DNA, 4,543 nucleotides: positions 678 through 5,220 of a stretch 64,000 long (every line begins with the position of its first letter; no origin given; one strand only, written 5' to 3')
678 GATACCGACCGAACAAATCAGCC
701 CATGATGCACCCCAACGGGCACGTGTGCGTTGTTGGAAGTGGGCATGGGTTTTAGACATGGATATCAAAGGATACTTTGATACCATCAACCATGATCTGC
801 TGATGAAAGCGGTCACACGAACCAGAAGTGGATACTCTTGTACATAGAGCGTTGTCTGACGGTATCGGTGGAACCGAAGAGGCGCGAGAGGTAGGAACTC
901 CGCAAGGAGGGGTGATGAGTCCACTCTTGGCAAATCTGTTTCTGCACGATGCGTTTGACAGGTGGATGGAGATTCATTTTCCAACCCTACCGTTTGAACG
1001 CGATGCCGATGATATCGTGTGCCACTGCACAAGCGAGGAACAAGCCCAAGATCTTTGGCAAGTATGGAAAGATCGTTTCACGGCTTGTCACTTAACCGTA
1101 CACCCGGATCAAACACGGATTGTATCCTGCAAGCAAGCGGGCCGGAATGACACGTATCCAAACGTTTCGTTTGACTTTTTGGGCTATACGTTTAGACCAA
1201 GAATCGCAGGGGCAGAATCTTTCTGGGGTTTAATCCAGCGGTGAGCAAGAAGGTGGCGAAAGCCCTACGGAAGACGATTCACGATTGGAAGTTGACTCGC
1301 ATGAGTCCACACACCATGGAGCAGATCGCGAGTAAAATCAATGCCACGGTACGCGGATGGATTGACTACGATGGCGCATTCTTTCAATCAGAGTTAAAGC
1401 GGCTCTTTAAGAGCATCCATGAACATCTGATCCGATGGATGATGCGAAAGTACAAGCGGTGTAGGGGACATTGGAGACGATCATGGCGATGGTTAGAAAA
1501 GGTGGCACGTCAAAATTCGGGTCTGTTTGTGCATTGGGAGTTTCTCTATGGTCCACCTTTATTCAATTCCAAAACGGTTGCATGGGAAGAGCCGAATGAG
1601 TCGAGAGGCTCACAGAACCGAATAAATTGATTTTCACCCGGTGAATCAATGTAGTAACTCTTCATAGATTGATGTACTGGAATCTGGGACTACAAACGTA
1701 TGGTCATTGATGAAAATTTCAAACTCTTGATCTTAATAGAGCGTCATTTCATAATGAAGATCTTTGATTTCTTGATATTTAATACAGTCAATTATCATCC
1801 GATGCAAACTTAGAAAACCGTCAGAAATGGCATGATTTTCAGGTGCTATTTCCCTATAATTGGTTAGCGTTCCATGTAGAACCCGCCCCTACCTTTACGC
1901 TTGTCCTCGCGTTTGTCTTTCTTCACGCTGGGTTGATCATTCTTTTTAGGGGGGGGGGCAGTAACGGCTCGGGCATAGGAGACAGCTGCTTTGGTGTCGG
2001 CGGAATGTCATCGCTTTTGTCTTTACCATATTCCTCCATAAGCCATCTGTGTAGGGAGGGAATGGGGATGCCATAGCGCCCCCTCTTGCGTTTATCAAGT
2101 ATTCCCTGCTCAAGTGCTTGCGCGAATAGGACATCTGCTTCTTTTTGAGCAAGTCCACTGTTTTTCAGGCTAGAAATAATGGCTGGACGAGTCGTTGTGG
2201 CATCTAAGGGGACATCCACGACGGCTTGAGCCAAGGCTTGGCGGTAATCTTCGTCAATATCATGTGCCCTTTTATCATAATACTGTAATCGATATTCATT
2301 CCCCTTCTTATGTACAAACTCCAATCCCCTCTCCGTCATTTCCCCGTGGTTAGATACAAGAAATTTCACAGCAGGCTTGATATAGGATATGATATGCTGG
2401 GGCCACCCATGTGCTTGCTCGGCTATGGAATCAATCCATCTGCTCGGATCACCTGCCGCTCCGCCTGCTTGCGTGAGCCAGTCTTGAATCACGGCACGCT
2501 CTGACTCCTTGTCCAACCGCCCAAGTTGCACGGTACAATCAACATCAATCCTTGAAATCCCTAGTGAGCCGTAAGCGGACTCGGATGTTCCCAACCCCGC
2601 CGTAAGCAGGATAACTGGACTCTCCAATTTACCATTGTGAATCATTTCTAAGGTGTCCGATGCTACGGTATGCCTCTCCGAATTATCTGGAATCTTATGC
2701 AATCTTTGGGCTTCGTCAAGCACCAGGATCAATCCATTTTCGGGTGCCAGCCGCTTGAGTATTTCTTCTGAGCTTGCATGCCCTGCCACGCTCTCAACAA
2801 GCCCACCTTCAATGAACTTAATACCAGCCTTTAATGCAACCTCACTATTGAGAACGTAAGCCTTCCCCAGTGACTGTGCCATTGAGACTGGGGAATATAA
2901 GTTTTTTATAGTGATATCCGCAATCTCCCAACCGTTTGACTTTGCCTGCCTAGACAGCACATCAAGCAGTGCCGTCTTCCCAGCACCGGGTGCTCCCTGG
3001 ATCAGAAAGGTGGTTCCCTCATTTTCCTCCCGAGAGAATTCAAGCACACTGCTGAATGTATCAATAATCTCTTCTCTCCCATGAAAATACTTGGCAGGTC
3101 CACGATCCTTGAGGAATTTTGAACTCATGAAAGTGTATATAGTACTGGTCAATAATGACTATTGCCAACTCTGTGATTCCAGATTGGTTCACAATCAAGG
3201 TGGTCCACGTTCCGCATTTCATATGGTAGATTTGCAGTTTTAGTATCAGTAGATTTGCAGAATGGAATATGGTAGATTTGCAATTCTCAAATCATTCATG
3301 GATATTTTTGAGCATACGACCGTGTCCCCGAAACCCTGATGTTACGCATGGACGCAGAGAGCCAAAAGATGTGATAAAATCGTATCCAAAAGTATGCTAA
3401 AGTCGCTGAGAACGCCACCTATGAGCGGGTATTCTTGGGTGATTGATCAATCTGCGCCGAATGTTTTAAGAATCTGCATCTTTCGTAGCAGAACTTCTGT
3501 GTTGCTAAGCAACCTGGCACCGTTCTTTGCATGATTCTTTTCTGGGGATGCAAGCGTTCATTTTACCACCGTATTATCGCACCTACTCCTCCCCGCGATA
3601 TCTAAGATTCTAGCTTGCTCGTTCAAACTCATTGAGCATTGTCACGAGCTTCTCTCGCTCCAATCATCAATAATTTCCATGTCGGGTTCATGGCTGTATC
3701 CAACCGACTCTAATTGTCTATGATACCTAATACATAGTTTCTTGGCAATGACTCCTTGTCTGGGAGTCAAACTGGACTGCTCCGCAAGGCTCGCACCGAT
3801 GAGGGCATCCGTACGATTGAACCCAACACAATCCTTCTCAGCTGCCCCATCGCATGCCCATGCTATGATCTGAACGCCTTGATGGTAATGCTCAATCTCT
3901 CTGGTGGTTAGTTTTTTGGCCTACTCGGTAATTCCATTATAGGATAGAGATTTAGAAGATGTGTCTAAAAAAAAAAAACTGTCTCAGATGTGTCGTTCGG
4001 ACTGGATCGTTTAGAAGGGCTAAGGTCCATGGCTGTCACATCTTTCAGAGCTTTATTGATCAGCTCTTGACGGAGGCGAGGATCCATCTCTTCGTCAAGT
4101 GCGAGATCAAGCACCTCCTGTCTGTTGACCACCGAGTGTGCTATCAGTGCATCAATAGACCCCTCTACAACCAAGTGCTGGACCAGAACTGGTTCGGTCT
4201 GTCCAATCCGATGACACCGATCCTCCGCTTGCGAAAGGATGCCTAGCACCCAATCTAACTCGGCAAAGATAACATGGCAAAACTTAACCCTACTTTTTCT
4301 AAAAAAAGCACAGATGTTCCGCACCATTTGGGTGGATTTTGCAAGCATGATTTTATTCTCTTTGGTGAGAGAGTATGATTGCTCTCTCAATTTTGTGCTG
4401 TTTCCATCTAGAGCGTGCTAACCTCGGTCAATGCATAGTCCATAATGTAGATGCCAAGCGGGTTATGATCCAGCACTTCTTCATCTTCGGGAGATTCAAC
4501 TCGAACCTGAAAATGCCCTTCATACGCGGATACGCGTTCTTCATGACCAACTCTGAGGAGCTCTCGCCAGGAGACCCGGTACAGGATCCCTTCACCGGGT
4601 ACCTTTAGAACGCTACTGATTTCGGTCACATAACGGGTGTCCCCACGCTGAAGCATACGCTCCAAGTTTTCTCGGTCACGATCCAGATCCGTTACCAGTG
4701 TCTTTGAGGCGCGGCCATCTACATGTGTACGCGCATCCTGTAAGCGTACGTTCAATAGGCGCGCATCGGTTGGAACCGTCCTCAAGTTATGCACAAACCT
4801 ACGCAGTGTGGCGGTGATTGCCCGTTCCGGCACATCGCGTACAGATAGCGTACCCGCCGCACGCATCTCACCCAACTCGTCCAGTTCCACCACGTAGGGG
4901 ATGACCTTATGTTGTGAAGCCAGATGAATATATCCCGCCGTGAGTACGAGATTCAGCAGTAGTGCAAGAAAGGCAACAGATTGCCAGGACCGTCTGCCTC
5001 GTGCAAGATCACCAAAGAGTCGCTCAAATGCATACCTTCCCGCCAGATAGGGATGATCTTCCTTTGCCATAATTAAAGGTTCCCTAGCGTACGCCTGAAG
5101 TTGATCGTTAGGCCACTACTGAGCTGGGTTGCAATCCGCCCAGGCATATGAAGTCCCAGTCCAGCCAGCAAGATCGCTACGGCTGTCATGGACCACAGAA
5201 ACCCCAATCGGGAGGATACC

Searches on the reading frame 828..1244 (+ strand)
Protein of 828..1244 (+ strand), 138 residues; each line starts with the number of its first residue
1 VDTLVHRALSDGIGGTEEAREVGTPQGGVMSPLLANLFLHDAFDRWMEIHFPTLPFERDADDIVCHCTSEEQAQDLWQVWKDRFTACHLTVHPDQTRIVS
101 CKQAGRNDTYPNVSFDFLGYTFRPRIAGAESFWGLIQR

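Call 38: search_protein_families(library=pfam, proteins=[window:828-1244:+], max_evalue=0.01)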
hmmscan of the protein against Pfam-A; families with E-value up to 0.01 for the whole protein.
window:828-1244:+ (138 aa): 2 families
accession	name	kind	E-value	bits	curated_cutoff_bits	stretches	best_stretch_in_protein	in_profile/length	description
PF00078.32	RVT_1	-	9.3e-15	55.3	29.6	1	16-122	111-205/205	Reverse transcriptase (RNA-dependent DNA polymerase)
PF16985.10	DUF5086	-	0.00065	20.2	27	1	42-117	37-108/137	Domain of unknown function (DUF5086)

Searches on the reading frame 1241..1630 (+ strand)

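Call 38: search_protein_families(library=pfam, proteins=[window:1241-1630:+], max_evalue=0.01)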
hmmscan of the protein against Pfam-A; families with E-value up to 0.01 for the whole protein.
window:1241-1630:+ (129 aa): 1 family
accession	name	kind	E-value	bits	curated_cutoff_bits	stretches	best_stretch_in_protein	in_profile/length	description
PF08388.16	GIIM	-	1.3e-11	44.7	23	1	7-82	2-78/80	Group II intron, maturase-specific domain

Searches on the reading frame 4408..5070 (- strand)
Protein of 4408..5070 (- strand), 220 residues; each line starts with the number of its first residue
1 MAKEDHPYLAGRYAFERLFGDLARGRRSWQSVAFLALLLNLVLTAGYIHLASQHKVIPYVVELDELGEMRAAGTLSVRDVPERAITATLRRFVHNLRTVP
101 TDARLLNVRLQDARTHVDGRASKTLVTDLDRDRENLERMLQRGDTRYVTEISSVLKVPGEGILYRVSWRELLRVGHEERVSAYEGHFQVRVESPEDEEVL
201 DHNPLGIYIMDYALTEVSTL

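Call 10: search_protein_families(library=pfam, proteins=[window:4408-5070:-], max_evalue=0.01)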
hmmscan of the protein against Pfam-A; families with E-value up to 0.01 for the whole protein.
window:4408-5070:- (220 aa): 1 family
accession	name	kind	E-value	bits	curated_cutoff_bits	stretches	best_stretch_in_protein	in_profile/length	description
PF04335.19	VirB8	-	3.3e-26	92.9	23.2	1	19-215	10-211/213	VirB8 protein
